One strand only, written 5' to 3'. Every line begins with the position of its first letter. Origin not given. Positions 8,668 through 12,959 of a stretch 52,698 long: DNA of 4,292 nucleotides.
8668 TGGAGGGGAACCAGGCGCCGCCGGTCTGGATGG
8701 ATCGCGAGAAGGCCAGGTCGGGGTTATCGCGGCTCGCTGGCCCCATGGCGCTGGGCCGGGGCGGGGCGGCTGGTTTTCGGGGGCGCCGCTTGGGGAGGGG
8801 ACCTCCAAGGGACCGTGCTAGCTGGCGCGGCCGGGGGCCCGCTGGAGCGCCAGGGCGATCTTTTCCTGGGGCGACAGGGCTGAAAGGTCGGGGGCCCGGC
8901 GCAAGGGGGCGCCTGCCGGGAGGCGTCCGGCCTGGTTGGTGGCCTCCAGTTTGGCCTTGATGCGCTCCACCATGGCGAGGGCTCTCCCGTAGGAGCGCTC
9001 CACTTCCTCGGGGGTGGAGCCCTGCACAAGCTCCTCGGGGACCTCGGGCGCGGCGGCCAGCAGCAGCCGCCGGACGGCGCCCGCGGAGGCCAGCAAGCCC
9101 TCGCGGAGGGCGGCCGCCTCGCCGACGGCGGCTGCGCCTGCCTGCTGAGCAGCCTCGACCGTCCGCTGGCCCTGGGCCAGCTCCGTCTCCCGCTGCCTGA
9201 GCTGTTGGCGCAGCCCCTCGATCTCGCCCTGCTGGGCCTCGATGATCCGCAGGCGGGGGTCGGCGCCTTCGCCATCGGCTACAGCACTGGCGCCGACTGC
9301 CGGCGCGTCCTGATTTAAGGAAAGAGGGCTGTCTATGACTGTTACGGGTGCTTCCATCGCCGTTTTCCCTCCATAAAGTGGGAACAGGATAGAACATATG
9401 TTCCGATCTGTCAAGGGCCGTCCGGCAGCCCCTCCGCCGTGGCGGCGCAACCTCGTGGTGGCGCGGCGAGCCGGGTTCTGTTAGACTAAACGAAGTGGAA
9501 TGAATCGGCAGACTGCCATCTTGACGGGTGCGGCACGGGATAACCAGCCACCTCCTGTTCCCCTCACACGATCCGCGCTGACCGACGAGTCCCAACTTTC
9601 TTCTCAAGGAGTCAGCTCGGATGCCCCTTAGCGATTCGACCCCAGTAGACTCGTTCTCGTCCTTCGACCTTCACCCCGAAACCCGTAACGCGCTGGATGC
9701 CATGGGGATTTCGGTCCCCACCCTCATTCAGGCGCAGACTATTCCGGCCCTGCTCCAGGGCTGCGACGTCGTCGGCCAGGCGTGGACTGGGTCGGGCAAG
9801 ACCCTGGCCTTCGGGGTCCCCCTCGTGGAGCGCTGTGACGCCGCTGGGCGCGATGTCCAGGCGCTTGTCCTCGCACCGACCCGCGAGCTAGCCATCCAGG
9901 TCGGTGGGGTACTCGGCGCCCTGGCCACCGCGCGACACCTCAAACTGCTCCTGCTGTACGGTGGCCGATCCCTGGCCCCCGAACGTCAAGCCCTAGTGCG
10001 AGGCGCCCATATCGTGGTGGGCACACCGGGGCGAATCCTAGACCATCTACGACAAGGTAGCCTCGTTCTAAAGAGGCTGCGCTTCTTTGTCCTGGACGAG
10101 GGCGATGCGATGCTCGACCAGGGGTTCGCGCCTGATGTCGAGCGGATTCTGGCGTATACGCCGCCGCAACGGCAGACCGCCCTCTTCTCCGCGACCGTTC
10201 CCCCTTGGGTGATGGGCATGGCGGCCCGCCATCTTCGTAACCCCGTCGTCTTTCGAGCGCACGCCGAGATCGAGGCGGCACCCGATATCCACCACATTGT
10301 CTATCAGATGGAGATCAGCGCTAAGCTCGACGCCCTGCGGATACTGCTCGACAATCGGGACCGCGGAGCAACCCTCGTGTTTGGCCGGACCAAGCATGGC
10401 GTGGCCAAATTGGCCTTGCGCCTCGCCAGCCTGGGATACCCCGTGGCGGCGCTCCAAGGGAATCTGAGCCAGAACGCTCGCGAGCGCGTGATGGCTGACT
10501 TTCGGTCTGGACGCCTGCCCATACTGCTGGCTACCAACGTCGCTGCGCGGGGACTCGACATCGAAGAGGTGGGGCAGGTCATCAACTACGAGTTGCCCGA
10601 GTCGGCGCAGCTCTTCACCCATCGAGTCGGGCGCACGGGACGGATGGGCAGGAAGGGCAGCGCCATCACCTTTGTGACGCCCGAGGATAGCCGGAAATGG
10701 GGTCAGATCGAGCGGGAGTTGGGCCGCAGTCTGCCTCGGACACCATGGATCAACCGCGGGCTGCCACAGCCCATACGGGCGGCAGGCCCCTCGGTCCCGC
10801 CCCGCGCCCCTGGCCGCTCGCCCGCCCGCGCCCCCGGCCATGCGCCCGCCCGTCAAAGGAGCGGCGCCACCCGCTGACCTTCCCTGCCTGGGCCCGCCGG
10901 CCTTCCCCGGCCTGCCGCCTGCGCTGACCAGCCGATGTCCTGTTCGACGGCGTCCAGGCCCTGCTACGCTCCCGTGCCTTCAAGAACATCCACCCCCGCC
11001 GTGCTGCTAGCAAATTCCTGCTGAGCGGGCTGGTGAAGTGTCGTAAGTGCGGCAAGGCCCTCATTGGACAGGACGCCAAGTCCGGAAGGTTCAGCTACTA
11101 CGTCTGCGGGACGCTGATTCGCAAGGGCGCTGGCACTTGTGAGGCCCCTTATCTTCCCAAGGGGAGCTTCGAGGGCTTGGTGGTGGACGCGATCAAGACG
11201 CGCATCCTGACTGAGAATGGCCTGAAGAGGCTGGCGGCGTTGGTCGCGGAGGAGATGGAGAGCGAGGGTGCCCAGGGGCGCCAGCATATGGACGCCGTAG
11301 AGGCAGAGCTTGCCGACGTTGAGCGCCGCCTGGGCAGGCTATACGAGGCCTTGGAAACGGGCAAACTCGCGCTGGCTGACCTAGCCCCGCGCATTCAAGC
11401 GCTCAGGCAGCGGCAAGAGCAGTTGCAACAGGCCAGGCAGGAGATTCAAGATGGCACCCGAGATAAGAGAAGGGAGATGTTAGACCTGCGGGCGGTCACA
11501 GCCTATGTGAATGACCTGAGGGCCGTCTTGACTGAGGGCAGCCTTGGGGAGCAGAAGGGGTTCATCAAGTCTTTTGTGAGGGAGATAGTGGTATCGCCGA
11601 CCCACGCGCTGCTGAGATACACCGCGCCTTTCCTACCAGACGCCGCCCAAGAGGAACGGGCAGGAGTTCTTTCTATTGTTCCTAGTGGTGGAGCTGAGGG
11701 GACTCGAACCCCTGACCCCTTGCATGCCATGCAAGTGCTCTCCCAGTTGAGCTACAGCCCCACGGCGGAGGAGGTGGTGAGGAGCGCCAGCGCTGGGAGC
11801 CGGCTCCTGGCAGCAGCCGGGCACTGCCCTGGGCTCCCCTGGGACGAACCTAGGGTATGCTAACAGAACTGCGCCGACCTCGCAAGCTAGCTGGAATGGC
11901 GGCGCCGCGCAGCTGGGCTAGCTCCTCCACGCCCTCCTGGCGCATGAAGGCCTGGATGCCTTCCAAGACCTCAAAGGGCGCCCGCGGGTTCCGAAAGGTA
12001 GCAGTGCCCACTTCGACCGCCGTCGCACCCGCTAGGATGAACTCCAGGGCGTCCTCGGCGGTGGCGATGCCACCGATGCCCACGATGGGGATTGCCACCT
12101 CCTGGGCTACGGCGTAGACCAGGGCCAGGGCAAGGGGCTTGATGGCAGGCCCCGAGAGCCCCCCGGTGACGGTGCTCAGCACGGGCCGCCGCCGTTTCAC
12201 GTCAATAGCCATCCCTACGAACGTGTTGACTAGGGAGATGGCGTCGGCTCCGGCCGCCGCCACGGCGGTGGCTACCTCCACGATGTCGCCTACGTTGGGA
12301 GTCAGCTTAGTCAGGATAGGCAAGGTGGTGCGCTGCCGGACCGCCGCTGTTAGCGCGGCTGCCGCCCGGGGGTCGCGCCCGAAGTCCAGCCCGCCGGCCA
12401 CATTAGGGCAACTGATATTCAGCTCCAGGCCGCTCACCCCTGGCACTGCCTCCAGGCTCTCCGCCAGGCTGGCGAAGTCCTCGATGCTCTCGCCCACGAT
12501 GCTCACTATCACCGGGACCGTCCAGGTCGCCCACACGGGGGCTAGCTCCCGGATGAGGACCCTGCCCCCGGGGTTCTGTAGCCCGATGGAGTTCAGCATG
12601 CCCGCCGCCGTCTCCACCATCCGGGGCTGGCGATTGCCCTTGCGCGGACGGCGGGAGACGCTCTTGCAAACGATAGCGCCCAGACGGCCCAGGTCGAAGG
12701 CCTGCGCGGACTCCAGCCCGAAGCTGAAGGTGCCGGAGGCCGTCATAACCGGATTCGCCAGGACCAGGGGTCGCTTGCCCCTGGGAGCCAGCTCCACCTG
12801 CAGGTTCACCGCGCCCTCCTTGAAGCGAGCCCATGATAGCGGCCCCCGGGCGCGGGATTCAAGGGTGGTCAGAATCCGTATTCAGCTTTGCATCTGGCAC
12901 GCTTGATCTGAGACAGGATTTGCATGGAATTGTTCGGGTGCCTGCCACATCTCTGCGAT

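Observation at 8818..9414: Perfect Cheo-type LexA box inside the spacer of a near-consensus promoter driving an uncharacterised coiled-coil protein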

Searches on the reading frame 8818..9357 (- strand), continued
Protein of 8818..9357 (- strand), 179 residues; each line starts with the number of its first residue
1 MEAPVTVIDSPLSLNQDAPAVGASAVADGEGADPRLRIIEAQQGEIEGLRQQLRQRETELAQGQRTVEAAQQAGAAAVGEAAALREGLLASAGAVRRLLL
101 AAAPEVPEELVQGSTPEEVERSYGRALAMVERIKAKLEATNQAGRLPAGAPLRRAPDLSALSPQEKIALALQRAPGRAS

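Call 70: fold_search(model_id=the predicted structure, library=viral)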
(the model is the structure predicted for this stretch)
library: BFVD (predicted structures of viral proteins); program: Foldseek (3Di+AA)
matches with E <= 10: 87; with E <= 0.001: 0
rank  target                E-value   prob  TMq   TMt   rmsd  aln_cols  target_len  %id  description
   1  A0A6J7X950            5.2e-03  0.98  0.34  0.26  21.4       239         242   18  Uncharacterized protein [uncultured Caudovirales phage]
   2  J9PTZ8                6.3e-03  0.97  0.30  0.22  28.3       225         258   19  Uncharacterized protein [Bacillus phage BCD7]
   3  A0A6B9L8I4            2.8e-02  0.99  0.40  0.39   8.0       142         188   19  Scaffolding protein [Gordonia phage Volt]
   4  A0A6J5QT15            3.9e-02  0.66  0.28  0.20  32.1       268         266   18  Uncharacterized protein [uncultured Caudovirales phage]
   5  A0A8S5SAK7            5.1e-01  0.23  0.28  0.22  32.2       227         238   15  Uncharacterized protein [Myoviridae sp. ctByu2]
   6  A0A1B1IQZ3            5.8e-01  0.15  0.25  0.18  31.4       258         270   16  (no name in the UniProt tables at hand)
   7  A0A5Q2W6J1            7.7e-01  0.15  0.26  0.26  18.3       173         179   18  (no name in the UniProt tables at hand)
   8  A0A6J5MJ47            8.8e-01  0.13  0.25  0.17  43.9       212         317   17  Scaffolding protein [uncultured Caudovirales phage]
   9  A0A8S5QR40            1.1e+00  0.23  0.28  0.19  37.5       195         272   14  Scaffolding protein [Myoviridae sp. ctgXL3]
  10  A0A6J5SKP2            1.3e+00  0.08  0.18  0.10  21.2       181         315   20  Scaffolding protein [uncultured Caudovirales phage]
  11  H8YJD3                1.5e+00  0.12  0.17  0.34  17.7        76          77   20  (no name in the UniProt tables at hand)
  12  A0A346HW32            1.7e+00  0.11  0.19  0.27  18.9        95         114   16  (no name in the UniProt tables at hand)
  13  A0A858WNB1            2.3e+00  0.08  0.16  0.22  17.6        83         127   19  Uncharacterized protein [Xanthomonas phage FoX4]
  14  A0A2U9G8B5            2.3e+00  0.08  0.22  0.08  28.6       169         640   16  Wsv403 [White spot syndrome virus]
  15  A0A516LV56            2.3e+00  0.05  0.20  0.16  46.4       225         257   16  (no name in the UniProt tables at hand)
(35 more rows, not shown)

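Call 85: search_protein_families(library=phrogs, alignment_id=A2, max_evalue=0.01)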
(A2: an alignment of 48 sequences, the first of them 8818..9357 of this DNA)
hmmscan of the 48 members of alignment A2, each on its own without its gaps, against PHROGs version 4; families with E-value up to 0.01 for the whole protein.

A. member 1, window:8818-9357:- (179 aa): 1 family
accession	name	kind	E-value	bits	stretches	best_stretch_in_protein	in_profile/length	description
phrog_16886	-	unknown function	0.0071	18.2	0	71-138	8-71/107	-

B. families by the number of members that match (of 48 scanned): 23 families
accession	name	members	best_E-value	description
phrog_3625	-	10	0.0052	-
phrog_1793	-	5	0.0009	head scaffolding protein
phrog_3556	-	3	3.4e-05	-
phrog_233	-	3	0.00017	head scaffolding protein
phrog_4780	-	2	6.3e-05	-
phrog_2592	-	2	0.0011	head scaffolding protein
phrog_2619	-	2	0.0025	-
phrog_77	-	1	0.00057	SbcC-like subunit of palindrome specific endonuclease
phrog_206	-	1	0.00095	head scaffolding protein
phrog_1107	-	1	0.001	tail length tape measure protein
phrog_6188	-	1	0.0022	-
phrog_167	-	1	0.0027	tail length tape measure protein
phrog_1219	-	1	0.0032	tail needle protein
phrog_29248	-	1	0.0036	-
phrog_3348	-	1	0.0038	-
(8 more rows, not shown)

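Call 97: find_encoding_contigs(protein=window:8818-9357:-, flank=3000, max_places=6)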
Protein window:8818-9357:- (179 aa): 2 contigs read that carry it; 2 places shown.
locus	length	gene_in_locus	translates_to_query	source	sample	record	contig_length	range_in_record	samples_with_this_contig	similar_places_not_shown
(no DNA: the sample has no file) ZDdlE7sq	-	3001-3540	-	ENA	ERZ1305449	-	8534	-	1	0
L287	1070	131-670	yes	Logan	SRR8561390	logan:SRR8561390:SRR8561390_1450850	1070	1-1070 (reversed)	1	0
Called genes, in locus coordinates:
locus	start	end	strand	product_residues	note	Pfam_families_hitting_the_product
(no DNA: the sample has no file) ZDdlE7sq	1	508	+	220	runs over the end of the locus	?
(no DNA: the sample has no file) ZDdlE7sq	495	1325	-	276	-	PF13408:Zn_ribbon_recom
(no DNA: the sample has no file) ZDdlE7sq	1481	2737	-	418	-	PF00270:DEAD, PF00271:Helicase_C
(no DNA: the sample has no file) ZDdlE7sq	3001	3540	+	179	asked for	-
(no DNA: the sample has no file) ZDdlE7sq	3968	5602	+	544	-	PF06418:CTP_synth_N, PF00117:GATase, PF07722:Peptidase_C26 (weak)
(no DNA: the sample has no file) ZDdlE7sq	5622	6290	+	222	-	PF00923:TAL_FSA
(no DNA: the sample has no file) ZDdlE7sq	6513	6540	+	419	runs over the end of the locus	PF07498:Rho_N, PF07497:Rho_RNA_bind, PF00006:ATP-synt_ab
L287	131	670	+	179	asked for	-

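Call 102: fold_search(model_id=the predicted structure, library=pdb)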
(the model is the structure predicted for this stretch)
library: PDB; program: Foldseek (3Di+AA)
matches with E <= 10: 20; with E <= 0.001: 0
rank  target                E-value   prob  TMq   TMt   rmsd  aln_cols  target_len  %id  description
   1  4v6w_Ch               1.1e+00  0.09  0.16  0.21  15.9       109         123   16  Structure of the D. melanogaster 80S ribosome (released 2014-07-09)
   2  7oyd_h                2.9e+00  0.07  0.17  0.24  15.0       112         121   17  Cryo-EM structure of a rabbit 80S ribosome with zebrafish Dap1b (released 2022-07-20)
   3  4v8p_BU               3.4e+00  0.06  0.17  0.23  15.0       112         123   13  T.thermophila 60S ribosomal subunit in complex with initiation factor 6. (released 2014-07-09)
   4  9v1i_li               3.4e+00  0.04  0.13  0.17  14.8       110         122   18  Cryo- EM structure of ribosomal large subunit (LSU) from Entamoeba histolytica at 2.8 angstrom resolution (released 2025-10-08)
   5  5n9j_Z                4.7e+00  0.06  0.18  0.26  18.8       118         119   12  Core Mediator of transcriptional regulation (released 2017-05-17)
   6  8q7z_Bh               4.7e+00  0.06  0.17  0.24  14.6       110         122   14  Structure of the G. gallus 80S non-rotated ribosome (released 2024-08-28)
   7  8azw_n                5.4e+00  0.03  0.16  0.21  15.1       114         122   17  Cryo-EM structure of the plant 60S subunit (released 2023-06-07)
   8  9o85_A                6.2e+00  0.04  0.17  0.09  14.2        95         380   15  Cryo-EM structure of KCa2.2_I/calmodulin channel in complex with rimtuzalcap (released 2025-06-18)
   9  8snb_6Q               6.2e+00  0.04  0.16  0.15  53.1        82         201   15  atomic model of sea urchin sperm doublet microtubule (48-nm periodicity) (released 2023-06-28)
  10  9h3g_BP               7.1e+00  0.03  0.15  0.21  15.0       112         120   18  Structure of the Arabidopsis thaliana 80S ribosome in complex with P- and E-site tRNAs and mRNA (released 2026-02-04)
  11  8pv5_Lh               7.1e+00  0.02  0.16  0.22  15.8       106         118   21  Chaetomium thermophilum pre-60S State 8 - pre-5S rotation without Foot - composite structure (released 2023-11-15)
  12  8bf9_h                7.6e+00  0.04  0.18  0.28  14.0       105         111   14  Molecular view of ER membrane remodeling by the Sec61/TRAP translocon. (released 2023-11-01)
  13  4uje_Ch               7.6e+00  0.04  0.19  0.27  17.1       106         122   17  Regulation of the mammalian elongation cycle by 40S subunit rolling: a eukaryotic-specific ribosome rearrangement (released 2014-07-16)
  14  4v6x_Ch               7.6e+00  0.04  0.18  0.25  16.6       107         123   15  Structure of the human 80S ribosome (released 2014-07-09)
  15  7kma_E                8.1e+00  0.04  0.14  0.11   6.4        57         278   14  Crystal structure of eif2Balpha with a ligand. (released 2021-07-21)
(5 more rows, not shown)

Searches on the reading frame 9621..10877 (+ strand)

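Call 69: search_protein_families(library=pfam, proteins=[window:9621-10877:+], max_evalue=0.0001)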
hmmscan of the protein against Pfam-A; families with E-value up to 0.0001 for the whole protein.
window:9621-10877:+ (418 aa): 2 families
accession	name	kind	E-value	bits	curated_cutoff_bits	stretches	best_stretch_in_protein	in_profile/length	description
PF00270.35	DEAD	-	1.3e-44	152.3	26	1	35-195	2-162/167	DEAD/DEAH box helicase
PF00271.37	Helicase_C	-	4.2e-27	95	23.5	1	235-343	2-110/110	Helicase conserved C-terminal domain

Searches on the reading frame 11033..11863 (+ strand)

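Call 69: search_protein_families(library=pfam, proteins=[window:11033-11863:+], max_evalue=0.0001)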
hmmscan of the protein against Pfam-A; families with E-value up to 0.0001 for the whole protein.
window:11033-11863:+ (276 aa): 1 family
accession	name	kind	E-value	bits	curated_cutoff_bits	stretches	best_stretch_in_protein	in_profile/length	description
PF13408.12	Zn_ribbon_recom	-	7.7e-10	39.4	25.3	1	1-55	6-58/58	Recombinase zinc beta ribbon domain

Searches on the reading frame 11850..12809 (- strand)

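Call 69: search_protein_families(library=pfam, proteins=[window:11850-12809:-], max_evalue=0.0001)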
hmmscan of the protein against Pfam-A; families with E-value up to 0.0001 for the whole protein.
window:11850-12809:- (319 aa): 3 families
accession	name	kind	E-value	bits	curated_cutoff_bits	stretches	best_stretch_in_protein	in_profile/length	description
PF01180.27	DHO_dh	-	1.3e-78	264.6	27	1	17-289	11-291/291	Dihydroorotate dehydrogenase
PF01207.24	Dus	-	1.1e-06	28.5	20.4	1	99-276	55-222/311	Dihydrouridine synthase (Dus)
PF00977.27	His_biosynth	-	7.9e-06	25.9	23.6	0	226-277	60-111/228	Histidine biosynthesis protein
